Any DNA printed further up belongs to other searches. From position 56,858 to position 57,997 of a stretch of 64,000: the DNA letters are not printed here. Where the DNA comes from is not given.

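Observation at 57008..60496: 1162-aa flavoprotein combining an unknown N-domain with a GltD/NfnB-like and a PyrK/NfnA-like module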

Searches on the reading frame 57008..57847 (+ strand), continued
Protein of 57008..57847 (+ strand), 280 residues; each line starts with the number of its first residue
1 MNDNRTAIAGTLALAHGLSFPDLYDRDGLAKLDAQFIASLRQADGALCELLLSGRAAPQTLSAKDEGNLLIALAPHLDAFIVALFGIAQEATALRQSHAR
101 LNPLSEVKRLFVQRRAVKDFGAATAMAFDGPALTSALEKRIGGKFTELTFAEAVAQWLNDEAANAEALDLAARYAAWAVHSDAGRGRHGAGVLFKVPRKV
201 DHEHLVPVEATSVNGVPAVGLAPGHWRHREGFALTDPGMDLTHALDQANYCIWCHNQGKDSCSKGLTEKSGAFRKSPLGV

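Call 55: find_related_loci(query=A2, collection=metagenome_contigs, flank=6000)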
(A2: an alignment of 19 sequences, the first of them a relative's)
Query A2 (1012 aa) in metagenome_contigs; peptide patterns used: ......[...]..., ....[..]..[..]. (x = any residue, [..] = any of these).
600 stretches matched a pattern (row limit reached: there are more); 584 encode a relative of the query (tblastn E <= 1e-3); the best 80 are kept; 80 distinct loci.
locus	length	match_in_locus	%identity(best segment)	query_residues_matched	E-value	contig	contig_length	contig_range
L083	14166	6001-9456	44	4-1012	0e+0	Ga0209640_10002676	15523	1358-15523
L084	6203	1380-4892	43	1-1012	0e+0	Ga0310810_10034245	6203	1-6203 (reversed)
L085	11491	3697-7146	44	4-1012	0e+0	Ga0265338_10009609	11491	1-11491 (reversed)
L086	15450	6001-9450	43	1-1012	0e+0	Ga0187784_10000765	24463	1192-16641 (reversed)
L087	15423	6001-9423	43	2-1012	0e+0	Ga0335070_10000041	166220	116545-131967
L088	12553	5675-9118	44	1-1012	0e+0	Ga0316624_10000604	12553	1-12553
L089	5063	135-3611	43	1-1012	0e+0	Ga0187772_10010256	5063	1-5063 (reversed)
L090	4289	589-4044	43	1-1008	0e+0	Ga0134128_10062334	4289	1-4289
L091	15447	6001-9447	44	4-1012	0e+0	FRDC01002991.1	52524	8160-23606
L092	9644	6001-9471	43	4-1012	0e+0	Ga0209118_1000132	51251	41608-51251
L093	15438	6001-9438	43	4-1012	0e+0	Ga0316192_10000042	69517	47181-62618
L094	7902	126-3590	43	1-1012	0e+0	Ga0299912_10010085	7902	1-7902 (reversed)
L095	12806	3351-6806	43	1-1008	0e+0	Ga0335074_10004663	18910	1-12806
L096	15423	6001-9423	43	4-1012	0e+0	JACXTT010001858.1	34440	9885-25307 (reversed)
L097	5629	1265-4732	43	1-1012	0e+0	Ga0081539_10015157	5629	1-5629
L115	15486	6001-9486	43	1-1012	0e+0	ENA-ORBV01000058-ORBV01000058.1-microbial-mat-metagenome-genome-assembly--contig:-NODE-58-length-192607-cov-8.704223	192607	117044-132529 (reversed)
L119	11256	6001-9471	42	4-1008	0e+0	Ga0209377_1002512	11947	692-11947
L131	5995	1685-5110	43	4-1012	0e+0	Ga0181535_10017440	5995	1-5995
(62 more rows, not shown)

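Call 65: predict_structure(alignment_id=A3)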
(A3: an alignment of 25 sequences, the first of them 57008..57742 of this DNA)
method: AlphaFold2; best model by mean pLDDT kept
length: 245 residues; sequences in the alignment: 25
mean_pLDDT: 89.7   pTM: 0.72
mean pLDDT of the five models: 89.7, 89.4, 88.8, 87.5, 86.2
residues with pLDDT >= 90: 187; 70-90: 27; 50-70: 21; < 50: 10
segments of 3 or more residues with pLDDT < 50: 1-4, 6-9
pLDDT, mean of each block of 10 residues (from residue 1): 47 89 95 98 98 97 97 97 95 94 96 96 97 98 98 98 98 98 97 89 82 89 68 60 54
secondary structure, 60 per line:
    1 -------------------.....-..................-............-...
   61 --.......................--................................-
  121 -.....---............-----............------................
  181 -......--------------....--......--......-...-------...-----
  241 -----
elements in order: H20-24 H26-43 H45-56 H63-85 H88-119 H122-126 H130-141 H147-158 H165-180 H182-187 H202-205 E208-213 E216-221

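Call 78: search_protein_families(library=pfam, proteins=[L115:5576-5893:+, L119:5667-5984:+, L131:5295-5591:+, L081:7287-7925:-], max_evalue=0.001)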
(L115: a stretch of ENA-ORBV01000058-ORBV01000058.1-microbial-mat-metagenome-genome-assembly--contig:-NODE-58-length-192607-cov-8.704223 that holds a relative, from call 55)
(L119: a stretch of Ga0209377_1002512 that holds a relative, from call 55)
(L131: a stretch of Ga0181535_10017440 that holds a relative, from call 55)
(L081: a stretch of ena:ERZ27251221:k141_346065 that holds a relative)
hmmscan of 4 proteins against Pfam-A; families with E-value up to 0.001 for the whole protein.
L115:5576-5893:+ (106 aa): 12 families
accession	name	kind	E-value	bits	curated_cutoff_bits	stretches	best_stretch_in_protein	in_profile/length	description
PF11953.13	DUF3470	-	6.5e-19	68.1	23.2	1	66-106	1-41/42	Domain of unknown function (DUF3470)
PF00037.32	Fer4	-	6e-09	35.8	21.1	1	34-55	2-23/24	4Fe-4S binding domain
PF13237.11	Fer4_10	-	2e-07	31.3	25.5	1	33-58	2-22/53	4Fe-4S dicluster domain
PF13484.11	Fer4_16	-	2.9e-07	31.6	30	1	39-80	1-42/66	4Fe-4S double cluster binding domain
PF12838.12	Fer4_7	-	2.9e-07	31.3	27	1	8-54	1-52/52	4Fe-4S dicluster domain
PF12797.12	Fer4_2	-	6.5e-07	29.3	24.5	0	34-52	4-22/22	4Fe-4S binding domain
PF12837.12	Fer4_6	-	8.3e-07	29.1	25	1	35-55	4-24/24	4Fe-4S binding domain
PF14697.11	Fer4_21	-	1.1e-06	29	35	1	35-55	3-26/59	4Fe-4S dicluster domain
PF13183.11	Fer4_8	-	2.1e-05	25.4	27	1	38-68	3-33/68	4Fe-4S dicluster domain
PF12800.12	Fer4_4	-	5.4e-05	23.6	24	0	37-52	1-16/17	4Fe-4S binding domain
PF13187.11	Fer4_9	-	0.00016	22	27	1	9-55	2-52/52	4Fe-4S dicluster domain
PF13534.11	Fer4_17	-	0.00034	21.5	22.2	0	39-59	1-21/61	4Fe-4S dicluster domain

L119:5667-5984:+ (106 aa): 12 families
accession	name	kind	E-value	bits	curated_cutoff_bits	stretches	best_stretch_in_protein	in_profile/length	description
PF11953.13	DUF3470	-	1.2e-17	64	23.2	1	66-106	1-41/42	Domain of unknown function (DUF3470)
PF00037.32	Fer4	-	4.3e-09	36.2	21.1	1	34-55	2-23/24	4Fe-4S binding domain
PF13237.11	Fer4_10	-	1.4e-07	31.8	25.5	1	33-66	2-35/53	4Fe-4S dicluster domain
PF13484.11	Fer4_16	-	2e-07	32.1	30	1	39-68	1-30/66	4Fe-4S double cluster binding domain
PF12837.12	Fer4_6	-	5.1e-07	29.8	25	1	34-55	3-24/24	4Fe-4S binding domain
PF12797.12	Fer4_2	-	5.7e-07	29.5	24.5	0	33-52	3-22/22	4Fe-4S binding domain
PF12838.12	Fer4_7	-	3.1e-06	28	27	1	8-54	1-52/52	4Fe-4S dicluster domain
PF13534.11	Fer4_17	-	1.9e-05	25.5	22.2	0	39-58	1-20/61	4Fe-4S dicluster domain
PF13187.11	Fer4_9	-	4.3e-05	23.9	27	1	9-55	2-52/52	4Fe-4S dicluster domain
PF14697.11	Fer4_21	-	4.6e-05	23.9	35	0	35-56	3-27/59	4Fe-4S dicluster domain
PF12800.12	Fer4_4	-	7.9e-05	23.1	24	0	37-52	1-16/17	4Fe-4S binding domain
PF13183.11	Fer4_8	-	0.0001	23.2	27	0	38-59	3-24/68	4Fe-4S dicluster domain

L131:5295-5591:+ (99 aa): 9 families
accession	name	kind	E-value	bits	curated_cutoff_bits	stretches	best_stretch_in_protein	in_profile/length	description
PF11953.13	DUF3470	-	3.8e-11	43.2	23.2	1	66-99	3-36/42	Domain of unknown function (DUF3470)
PF12797.12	Fer4_2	-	3.9e-08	33.2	24.5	1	34-52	4-22/22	4Fe-4S binding domain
PF00037.32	Fer4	-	2.2e-07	30.8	21.1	1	34-56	2-24/24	4Fe-4S binding domain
PF12837.12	Fer4_6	-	1.6e-06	28.2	25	1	34-55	3-24/24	4Fe-4S binding domain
PF13237.11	Fer4_10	-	2.1e-06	28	25.5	1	33-58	2-29/53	4Fe-4S dicluster domain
PF13187.11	Fer4_9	-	2.7e-06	27.7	27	1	40-63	2-25/52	4Fe-4S dicluster domain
PF12838.12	Fer4_7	-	5.5e-05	24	27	1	8-54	1-52/52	4Fe-4S dicluster domain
PF12800.12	Fer4_4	-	0.00061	20.4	24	0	37-52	1-16/17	4Fe-4S binding domain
PF13183.11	Fer4_8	-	0.00085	20.3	27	0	39-52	4-17/68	4Fe-4S dicluster domain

L081:7287-7925:- (212 aa): 0 families

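Call 89: search_protein_families(library=pfam, proteins=[P0154, P0146], max_evalue=0.001)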
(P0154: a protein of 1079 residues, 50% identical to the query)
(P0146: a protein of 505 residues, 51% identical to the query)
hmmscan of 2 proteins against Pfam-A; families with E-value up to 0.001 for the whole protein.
P0154 (1079 aa): 3 families
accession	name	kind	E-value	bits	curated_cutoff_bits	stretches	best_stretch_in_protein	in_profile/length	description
PF04480.18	DUF559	-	2.4e-41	140.4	20.6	1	173-275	5-107/109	Protein of unknown function (DUF559)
PF07992.20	Pyr_redox_2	-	4.1e-11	43.3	26.1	1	583-802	2-160/291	Pyridine nucleotide-disulphide oxidoreductase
PF18741.7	MTES_1575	-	6.1e-06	26.7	38.2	1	200-275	13-95/96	REase_MTES_1575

P0146 (505 aa): 0 families

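Call 91: fold_search(model_id=the predicted structure, library=pdb)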
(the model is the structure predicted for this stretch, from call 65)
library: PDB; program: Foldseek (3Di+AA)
matches with E <= 10: 24; with E <= 0.001: 0
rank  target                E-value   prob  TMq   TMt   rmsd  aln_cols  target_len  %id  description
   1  6v4m                  2.5e+00  0.08  0.15  0.20   7.6       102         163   16  Trichuris suis BCL-2 (released 2020-10-07)
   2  9e84_D                3.6e+00  0.03  0.14  0.05  22.6       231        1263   12  De Novo Mycobacterium tuberculosis transcription initiation promoter complex with 6-mer RNA and disordered Sigma-A reg (released 2025-10-01)
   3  9t4r_p                4.5e+00  0.06  0.17  0.25   7.1        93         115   19  Staphylococcus aureus 70S initiation complex with a natural mRNA (released 2026-02-25)
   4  6kon_D                4.7e+00  0.02  0.15  0.04  20.2       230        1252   15  Mycobacterium tuberculosis initial transcription complex comprising sigma H and 5'-OH RNA of 5 nt (released 2020-03-11)
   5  9qeh_O                5.6e+00  0.05  0.12  0.21   9.5        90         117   16  Cryo-EM structure of the A2085-methylated 50S ribosome of a MLSb resistant S. aureus strain "MNY196" in complex with s (released 2025-06-04)
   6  6koo_D                5.6e+00  0.02  0.15  0.04  20.1       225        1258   15  Mycobacterium tuberculosis initial transcription complex comprising sigma H and 5'-OH RNA of 7 nt (released 2020-03-11)
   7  6ee8_D                5.9e+00  0.02  0.11  0.04  18.5       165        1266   17  Mycobacterium tuberculosis RNAP promoter unwinding intermediate complex with RbpA/CarD and AP3 promoter (released 2018-11-21)
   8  8xl2_D                6.2e+00  0.03  0.17  0.09  19.3       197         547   17  Human acetyl-CoA carboxylase 1 filament in complex with acetyl-CoA (ACC1-inact) (released 2024-10-23)
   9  8uu5_S                6.5e+00  0.04  0.13  0.21   8.7        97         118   18  Cryo-EM structure of the Listeria innocua 70S ribosome (head-swiveled) in complex with pe/E-tRNA (structure I-B) (released 2024-02-28)
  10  2qf7_A                7.3e+00  0.09  0.10  0.03   9.2        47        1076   17  Crystal structure of a complete multifunctional pyruvate carboxylase from Rhizobium etli (released 2007-09-04)
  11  3j7y_R                7.3e+00  0.06  0.19  0.30  12.7       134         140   16  Structure of the large ribosomal subunit from human mitochondria (released 2014-10-15)
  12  1li5_A                7.3e+00  0.04  0.14  0.10   7.3        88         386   18  Crystal Structure of Cysteinyl-tRNA Synthetase (released 2002-04-26)
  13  9kev_D                7.7e+00  0.02  0.14  0.04  23.6       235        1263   15  Cryo-EM structure of Mycobacterium tuberculosis transcription activation complex with six PhoP molecules (composite ma (released 2025-03-05)
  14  9hcg_R                8.1e+00  0.06  0.20  0.31  12.5       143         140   12  Mouse mitoribosome large subunit assembly intermediate bound to NSUN4, METRF4, MRM2, GTPBP7 and MALSU1-L0R8F8-mt-ACP c (released 2025-06-18)
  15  1li7_B                8.1e+00  0.04  0.17  0.13   7.2       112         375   19  Crystal Structure of Cysteinyl-tRNA Synthetase with Cysteine Substrate Bound (released 2002-04-26)
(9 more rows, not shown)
